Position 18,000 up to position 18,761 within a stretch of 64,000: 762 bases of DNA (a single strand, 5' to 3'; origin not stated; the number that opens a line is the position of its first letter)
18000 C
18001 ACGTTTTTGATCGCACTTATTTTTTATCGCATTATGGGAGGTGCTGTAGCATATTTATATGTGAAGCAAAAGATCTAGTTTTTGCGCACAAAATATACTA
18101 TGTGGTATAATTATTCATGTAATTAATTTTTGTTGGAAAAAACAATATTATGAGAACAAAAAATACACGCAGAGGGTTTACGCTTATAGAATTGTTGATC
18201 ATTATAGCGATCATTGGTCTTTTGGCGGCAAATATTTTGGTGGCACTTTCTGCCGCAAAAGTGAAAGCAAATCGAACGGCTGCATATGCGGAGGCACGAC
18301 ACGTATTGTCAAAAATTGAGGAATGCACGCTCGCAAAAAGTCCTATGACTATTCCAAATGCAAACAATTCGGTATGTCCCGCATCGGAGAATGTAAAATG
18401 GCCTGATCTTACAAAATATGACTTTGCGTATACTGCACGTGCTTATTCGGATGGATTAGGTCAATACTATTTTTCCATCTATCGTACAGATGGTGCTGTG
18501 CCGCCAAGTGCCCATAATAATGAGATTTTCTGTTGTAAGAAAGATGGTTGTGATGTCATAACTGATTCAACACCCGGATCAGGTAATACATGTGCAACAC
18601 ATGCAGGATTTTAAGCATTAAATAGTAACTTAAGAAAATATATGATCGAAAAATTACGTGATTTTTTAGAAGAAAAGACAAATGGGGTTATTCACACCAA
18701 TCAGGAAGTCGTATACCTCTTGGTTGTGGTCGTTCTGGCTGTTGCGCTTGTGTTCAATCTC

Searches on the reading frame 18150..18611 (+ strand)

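Call 89: search_protein_families(library=pfam, proteins=[window:18150-18611:+], max_evalue=0.001)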
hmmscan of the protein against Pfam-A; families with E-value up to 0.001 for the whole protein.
window:18150-18611:+ (154 aa): 1 family
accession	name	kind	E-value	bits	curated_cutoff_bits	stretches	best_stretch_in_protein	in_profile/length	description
PF07963.17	N_methyl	-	1e-07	31.6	21.2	1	5-27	2-24/27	Prokaryotic N-terminal methylation motif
